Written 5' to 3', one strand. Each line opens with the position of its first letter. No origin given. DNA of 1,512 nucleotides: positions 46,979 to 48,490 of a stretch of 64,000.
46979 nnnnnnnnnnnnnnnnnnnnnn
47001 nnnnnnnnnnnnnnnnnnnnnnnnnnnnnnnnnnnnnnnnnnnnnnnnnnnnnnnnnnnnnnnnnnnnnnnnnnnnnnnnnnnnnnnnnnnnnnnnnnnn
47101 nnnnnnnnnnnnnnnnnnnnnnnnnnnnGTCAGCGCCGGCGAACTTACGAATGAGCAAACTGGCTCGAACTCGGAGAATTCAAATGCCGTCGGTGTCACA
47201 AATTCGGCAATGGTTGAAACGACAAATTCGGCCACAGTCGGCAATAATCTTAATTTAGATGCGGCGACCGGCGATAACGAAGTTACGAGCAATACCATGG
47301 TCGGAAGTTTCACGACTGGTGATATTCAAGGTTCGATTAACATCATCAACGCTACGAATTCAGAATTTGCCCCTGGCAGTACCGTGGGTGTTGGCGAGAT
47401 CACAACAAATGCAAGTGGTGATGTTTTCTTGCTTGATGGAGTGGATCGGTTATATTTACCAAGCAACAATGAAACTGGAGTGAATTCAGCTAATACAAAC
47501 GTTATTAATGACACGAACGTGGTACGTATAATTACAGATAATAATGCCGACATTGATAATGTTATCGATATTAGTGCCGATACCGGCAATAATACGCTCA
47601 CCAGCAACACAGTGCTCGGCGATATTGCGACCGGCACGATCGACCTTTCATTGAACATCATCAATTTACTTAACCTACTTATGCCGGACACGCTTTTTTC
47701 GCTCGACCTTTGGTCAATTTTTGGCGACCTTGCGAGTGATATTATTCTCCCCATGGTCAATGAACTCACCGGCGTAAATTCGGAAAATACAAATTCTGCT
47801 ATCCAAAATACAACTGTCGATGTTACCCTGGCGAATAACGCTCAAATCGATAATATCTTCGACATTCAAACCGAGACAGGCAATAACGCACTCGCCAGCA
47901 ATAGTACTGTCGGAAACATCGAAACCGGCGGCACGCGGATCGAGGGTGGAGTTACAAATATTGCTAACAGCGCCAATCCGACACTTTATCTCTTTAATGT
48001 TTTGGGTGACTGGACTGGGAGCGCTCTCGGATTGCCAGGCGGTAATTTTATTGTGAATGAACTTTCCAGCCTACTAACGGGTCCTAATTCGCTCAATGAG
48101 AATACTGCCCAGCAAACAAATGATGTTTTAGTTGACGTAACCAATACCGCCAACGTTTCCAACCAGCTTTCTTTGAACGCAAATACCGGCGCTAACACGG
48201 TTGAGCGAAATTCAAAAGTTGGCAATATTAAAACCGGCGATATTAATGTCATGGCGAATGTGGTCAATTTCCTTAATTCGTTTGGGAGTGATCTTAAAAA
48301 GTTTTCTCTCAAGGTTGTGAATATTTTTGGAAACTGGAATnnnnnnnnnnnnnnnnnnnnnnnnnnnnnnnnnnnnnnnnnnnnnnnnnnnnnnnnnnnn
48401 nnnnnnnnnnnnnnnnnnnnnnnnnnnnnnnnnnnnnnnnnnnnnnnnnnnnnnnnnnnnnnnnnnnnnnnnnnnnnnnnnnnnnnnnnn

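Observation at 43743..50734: Surface-assembly locus: sortase / three paralogous modular repeat proteins / sortase / subtilisin, ending at tRNA-Leu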

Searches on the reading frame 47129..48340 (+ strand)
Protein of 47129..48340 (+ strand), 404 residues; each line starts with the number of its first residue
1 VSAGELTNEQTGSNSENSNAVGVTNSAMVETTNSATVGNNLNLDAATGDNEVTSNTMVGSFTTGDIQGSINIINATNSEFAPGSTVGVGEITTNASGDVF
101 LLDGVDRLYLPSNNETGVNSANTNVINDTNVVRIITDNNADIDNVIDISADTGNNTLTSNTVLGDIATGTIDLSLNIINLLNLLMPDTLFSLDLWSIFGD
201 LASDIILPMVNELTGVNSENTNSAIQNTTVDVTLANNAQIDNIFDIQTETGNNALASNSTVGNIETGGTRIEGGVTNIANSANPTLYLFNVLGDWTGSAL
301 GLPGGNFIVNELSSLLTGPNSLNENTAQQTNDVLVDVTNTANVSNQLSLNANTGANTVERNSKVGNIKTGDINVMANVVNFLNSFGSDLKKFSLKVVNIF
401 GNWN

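Call 9: find_homologous_proteins(query=window:47129-48340:+)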
Query window:47129-48340:+ (404 aa): 100 proteins with E <= 0.001 among 8000 candidates.
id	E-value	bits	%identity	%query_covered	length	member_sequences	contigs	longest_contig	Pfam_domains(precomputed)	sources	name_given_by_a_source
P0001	1.5e-118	414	54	99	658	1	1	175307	-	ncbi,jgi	ncbi:MAG: hypothetical protein ACOYBJ_00385 [Patescibacteria group bacterium]|jgi:hypothetical prote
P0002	3.8e-118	413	55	100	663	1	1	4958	-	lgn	-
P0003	7.7e-118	412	54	99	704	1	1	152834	-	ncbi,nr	ncbi:hypothetical protein HY374_02000 [Candidatus Berkelbacteria bacterium]|nr:hypothetical protein 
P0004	1.6e-108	381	54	99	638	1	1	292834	-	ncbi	-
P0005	2.2e-108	381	55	99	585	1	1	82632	-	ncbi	-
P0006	3.5e-107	377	55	99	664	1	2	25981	-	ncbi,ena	ncbi:MAG: collagen-like protein [Patescibacteria group bacterium]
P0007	2.3e-104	368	52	99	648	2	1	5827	-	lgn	-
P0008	6.3e-104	366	50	100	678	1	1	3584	-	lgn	-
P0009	4.9e-103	363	52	99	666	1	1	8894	-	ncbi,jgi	jgi:hypothetical protein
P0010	4.5e-101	357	53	99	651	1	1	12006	-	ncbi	-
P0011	1.4e-99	352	51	99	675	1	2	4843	-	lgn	-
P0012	6.1e-96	340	47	100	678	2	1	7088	-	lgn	-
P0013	6.8e-82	294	45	98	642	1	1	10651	PF01391.24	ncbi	-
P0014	4.2e-81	291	43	99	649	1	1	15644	-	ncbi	ncbi:MAG TPA: hypothetical protein VGE59_01705 [Patescibacteria group bacterium]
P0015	1.8e-75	273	45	94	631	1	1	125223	-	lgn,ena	-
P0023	6.4e-51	192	35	98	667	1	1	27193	-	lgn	-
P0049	1.4e-14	72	27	100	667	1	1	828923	-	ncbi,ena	-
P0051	4.7e-14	71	31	99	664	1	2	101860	-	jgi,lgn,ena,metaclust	metaclust:\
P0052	1.1e-13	69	28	92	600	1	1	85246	-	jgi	jgi:hypothetical protein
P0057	7.9e-13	67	33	99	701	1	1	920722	-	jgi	jgi:hypothetical protein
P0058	1.9e-12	65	27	97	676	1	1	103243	-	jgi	jgi:hypothetical protein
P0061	1.0e-11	63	32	92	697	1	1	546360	-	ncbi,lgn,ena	-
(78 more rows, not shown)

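Call 12: find_encoding_contigs(protein=P0003, flank=8000, max_places=2)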
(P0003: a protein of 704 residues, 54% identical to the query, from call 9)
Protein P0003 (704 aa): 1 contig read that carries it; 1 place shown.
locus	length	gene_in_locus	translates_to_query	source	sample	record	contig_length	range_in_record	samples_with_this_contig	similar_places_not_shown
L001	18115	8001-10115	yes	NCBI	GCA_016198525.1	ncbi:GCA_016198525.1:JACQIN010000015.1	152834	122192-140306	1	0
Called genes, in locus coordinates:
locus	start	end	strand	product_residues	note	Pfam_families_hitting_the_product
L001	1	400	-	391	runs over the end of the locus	PF13742:tRNA_anti_2, PF01336:tRNA_anti-codon (weak), PF02601:Exonuc_VII_L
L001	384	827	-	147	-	PF00293:NUDIX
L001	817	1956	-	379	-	PF13439:Glyco_transf_4, PF20706:GT4-conflict, PF00534:Glycos_transf_1, PF13692:Glyco_trans_1_4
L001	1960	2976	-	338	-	PF00022:Actin, PF06723:MreB_Mbl, PF00012:HSP70, PF14450:FtsA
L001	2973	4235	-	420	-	PF00275:EPSP_synthase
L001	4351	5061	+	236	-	-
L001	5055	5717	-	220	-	PF04203:Sortase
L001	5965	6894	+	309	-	-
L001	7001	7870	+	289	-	-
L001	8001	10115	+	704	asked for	-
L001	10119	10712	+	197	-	PF04203:Sortase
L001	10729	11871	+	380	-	PF00082:Peptidase_S8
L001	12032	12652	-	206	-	PF01300:Sua5_yciO_yrdC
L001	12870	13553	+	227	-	PF12710:HAD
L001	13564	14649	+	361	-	PF01380:SIS (weak), PF10432:bact-PGI_C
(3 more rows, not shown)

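Call 13: find_encoding_contigs(protein=P0057, flank=8000, max_places=2)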
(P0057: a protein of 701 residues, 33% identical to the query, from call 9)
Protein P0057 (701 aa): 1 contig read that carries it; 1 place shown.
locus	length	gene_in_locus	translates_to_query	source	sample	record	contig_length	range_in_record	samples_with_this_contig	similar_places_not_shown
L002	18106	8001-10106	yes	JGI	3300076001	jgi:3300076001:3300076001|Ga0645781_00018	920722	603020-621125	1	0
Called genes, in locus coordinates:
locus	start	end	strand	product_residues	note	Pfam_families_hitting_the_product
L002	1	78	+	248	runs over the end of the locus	PF01637:ATPase_2 (weak), PF13191:AAA_16 (weak), PF20720:nSTAND3 (faint), PF00005:ABC_tran, PF13401:AAA_22 (weak), PF13304:AAA_21 (faint)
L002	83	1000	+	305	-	PF18075:FtsX_ECD, PF02687:FtsX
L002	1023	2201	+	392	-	PF24161:CCDC39 (weak), PF01551:Peptidase_M23 (weak)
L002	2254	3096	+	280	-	PF00932:LTD (weak)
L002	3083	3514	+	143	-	PF04892:VanZ-LLP1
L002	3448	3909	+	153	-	PF02367:TsaE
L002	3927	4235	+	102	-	PF00814:TsaD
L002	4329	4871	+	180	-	-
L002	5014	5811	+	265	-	-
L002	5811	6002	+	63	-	PF10055:DUF2292 (weak)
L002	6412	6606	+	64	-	-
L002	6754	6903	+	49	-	-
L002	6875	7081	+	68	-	-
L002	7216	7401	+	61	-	-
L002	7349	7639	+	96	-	-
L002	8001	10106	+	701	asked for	-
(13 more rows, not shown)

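Call 14: find_encoding_contigs(protein=P0049, flank=8000, max_places=2)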
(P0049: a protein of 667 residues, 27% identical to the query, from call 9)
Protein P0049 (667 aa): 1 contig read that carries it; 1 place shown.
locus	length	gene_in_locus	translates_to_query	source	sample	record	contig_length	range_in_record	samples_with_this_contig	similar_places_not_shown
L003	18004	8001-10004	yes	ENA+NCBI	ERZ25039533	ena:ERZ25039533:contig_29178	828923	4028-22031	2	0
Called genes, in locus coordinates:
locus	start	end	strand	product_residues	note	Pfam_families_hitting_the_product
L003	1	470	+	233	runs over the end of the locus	PF26468:GIY_YIG_3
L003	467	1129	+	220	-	PF21818:DUF6884 (faint)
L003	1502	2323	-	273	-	PF13276:HTH_21, PF00665:rve, PF13683:rve_3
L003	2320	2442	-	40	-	-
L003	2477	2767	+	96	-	PF01527:HTH_Tnp_1, PF13384:HTH_23 (weak)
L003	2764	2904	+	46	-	-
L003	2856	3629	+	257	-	PF13276:HTH_21, PF00665:rve, PF13683:rve_3, PF13333:rve_2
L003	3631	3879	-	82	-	PF01527:HTH_Tnp_1 (weak), PF13542:HTH_Tnp_ISL3 (weak)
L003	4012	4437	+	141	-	-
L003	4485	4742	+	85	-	PF03989:DNA_gyraseA_C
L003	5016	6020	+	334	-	-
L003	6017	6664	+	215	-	-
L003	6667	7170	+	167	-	-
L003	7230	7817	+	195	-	-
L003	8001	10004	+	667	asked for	-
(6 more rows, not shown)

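Call 58: find_encoding_contigs(protein=P0058, flank=7000, max_places=1)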
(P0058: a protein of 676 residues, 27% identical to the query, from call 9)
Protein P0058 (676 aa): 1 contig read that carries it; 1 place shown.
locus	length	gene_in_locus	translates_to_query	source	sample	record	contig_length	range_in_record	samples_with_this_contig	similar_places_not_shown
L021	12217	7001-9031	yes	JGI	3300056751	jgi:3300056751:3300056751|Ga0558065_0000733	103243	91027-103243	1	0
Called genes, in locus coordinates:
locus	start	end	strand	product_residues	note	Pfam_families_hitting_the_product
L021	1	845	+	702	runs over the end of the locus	PF02518:HATPase_c, PF00204:DNA_gyraseB, PF01751:Toprim, PF00986:DNA_gyraseB_C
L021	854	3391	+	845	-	PF00521:DNA_topoisoIV, PF03989:DNA_gyraseA_C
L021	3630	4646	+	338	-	-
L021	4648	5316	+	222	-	-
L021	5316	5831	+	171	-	-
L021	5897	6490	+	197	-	-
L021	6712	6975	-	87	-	-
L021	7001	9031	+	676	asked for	-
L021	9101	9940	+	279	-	PF02681:DUF212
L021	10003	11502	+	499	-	-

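Call 59: find_encoding_contigs(protein=P0051, flank=7000, max_places=1)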
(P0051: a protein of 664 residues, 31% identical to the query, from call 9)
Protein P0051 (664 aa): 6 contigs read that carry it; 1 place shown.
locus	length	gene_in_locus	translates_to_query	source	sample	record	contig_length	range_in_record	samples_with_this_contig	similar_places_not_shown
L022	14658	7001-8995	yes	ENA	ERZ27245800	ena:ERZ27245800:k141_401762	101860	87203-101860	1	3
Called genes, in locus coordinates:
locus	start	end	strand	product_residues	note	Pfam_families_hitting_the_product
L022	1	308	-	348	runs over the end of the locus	PF00512:HisKA, PF02518:HATPase_c, PF14501:HATPase_c_5 (weak), PF13589:HATPase_c_3 (weak)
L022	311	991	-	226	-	PF00072:Response_reg, PF00486:Trans_reg_C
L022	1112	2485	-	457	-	PF22612:GH113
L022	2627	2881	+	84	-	-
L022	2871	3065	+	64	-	-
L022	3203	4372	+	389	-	PF26514:DUF8173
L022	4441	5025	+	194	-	-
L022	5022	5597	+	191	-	-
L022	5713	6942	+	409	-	-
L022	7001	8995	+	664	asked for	-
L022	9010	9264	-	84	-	-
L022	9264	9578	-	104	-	-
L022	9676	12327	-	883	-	PF02366:PMT (weak), PF13231:PMT_2, PF01270:Glyco_hydro_8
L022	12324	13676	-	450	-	PF00535:Glycos_transf_2, PF13641:Glyco_tranf_2_3, PF13632:Glyco_trans_2_3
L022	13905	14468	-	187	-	PF08207:EFP_N, PF01132:EFP, PF09285:Elong-fact-P_C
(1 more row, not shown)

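Call 60: find_encoding_contigs(protein=P0061, flank=7000, max_places=1)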
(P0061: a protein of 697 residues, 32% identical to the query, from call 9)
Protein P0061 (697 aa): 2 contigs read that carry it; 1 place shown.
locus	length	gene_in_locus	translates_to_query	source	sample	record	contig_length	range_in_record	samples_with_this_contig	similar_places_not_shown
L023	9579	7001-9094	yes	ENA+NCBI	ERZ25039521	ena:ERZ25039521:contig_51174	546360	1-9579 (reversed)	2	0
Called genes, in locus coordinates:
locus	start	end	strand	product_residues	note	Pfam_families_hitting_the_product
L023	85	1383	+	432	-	PF00756:Esterase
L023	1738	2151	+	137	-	PF22811:Zn_ribbon_NrdR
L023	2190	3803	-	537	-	-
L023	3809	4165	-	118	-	-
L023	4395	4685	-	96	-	-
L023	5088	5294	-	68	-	-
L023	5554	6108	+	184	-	-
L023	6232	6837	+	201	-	-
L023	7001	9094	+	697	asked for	-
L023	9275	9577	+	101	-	?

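Call 61: find_encoding_contigs(protein=P0052, flank=7000, max_places=1)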
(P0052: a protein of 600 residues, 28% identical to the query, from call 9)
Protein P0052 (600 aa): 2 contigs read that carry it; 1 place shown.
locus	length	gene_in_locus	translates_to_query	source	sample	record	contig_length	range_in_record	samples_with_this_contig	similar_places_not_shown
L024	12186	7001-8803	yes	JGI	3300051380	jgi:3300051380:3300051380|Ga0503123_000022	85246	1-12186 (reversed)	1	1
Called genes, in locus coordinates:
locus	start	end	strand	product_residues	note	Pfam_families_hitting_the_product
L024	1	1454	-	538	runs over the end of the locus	-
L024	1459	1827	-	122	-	-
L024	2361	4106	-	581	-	-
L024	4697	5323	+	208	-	-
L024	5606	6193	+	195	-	-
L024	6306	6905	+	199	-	-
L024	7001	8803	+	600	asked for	-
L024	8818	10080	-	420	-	-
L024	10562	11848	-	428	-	PF01566:Nramp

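Call 79: search_protein_families(library=ncbifam, proteins=[P0023], max_evalue=1)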
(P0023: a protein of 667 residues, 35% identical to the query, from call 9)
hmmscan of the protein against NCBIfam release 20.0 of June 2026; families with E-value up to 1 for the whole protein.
P0023 (667 aa): 0 families

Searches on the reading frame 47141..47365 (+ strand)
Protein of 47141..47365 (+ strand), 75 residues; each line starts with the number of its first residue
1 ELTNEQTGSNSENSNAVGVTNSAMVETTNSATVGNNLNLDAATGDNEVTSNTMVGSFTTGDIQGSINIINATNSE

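Call 19: search_protein_representatives(alignment_id=A1)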
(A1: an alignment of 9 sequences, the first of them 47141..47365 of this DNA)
Query: 9 sequences, 75 profile positions. Proteins with E-value up to 0.001 (for the whole library): 1758; up to 1e-10: 805; up to 1e-30: 214. The best 150 are listed.
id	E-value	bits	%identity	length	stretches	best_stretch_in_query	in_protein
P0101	2.2e-95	329.0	-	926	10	2-74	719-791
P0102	1.7e-79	278.0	-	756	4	2-74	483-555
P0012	1.7e-77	271.6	-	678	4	3-74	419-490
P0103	3.2e-76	267.5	-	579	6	2-74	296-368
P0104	1.8e-75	265.1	-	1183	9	2-74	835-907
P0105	6.3e-75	263.4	-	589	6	2-73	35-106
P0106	4.0e-73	257.6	-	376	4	2-74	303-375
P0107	2.2e-71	252.1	-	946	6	2-74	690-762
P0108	3.5e-71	251.4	-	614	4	4-74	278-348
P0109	1.6e-70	249.3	-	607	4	3-74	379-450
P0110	2.7e-70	248.5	-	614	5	3-71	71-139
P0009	1.1e-67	240.2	-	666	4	2-74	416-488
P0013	6.1e-66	234.6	-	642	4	2-74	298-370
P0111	1.0e-65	233.9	-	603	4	4-74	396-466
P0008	1.2e-65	233.6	-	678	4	3-74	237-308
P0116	3.2e-61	219.5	-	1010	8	2-73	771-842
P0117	4.5e-60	215.8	-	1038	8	3-74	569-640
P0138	1.5e-52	191.7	-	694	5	2-74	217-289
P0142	8.5e-52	189.3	-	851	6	6-74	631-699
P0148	5.1e-51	186.8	-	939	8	2-74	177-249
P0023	6.7e-50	183.2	-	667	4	2-74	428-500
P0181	4.6e-45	167.7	-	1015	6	3-74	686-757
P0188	6.2e-44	164.1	-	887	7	3-74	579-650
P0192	2.4e-43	162.2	-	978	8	4-74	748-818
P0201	4.2e-42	158.2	-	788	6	3-74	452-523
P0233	1.4e-37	143.7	-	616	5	2-74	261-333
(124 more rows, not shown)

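Call 20: search_solved_structures(query=A1, max_evalue=10)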
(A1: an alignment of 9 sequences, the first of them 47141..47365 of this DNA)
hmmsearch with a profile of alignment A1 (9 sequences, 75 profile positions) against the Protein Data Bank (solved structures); distinct sequences matched with E-value up to 10: 2.
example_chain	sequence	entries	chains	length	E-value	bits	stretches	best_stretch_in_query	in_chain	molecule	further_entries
4xhp_A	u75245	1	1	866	0.042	17.2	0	48-71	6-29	ParM hybrid fusion protein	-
6d9n_A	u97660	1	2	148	0.5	13.7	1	40-69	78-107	Organic hydroperoxide resistance protein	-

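Call 74: search_protein_families(library=pfam, proteins=[P0101, P0104, P0107, P0116, P0117, P0148, P0181, P0192, P0188, P0142], max_evalue=0.001)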
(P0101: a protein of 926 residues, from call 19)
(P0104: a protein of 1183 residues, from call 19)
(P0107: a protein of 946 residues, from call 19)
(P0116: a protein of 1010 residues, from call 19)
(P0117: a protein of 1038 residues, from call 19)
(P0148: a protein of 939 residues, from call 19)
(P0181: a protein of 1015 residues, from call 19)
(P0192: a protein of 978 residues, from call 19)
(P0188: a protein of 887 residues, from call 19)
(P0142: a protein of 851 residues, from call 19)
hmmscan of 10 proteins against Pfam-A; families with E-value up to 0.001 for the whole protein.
P0101 (926 aa): 0 families

P0104 (1183 aa): 0 families

P0107 (946 aa): 0 families

P0116 (1010 aa): 0 families

P0117 (1038 aa): 0 families

P0148 (939 aa): 0 families

P0181 (1015 aa): 0 families

P0192 (978 aa): 0 families

P0188 (887 aa): 0 families

P0142 (851 aa): 0 families

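Call 79: search_protein_families(library=ncbifam, proteins=[P0110, P0201, P0233, P0138], max_evalue=1)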
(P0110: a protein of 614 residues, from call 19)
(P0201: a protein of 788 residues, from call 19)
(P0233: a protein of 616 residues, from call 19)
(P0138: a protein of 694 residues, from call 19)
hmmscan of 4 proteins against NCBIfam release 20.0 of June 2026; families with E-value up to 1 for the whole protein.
P0110 (614 aa): 1 family
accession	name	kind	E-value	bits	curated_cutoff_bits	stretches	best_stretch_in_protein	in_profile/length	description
NF002172.0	PRK01018.1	equivalog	0.69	10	77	0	389-428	2-41/101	50S ribosomal protein L30e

P0201 (788 aa): 0 families

P0233 (616 aa): 0 families

P0138 (694 aa): 0 families
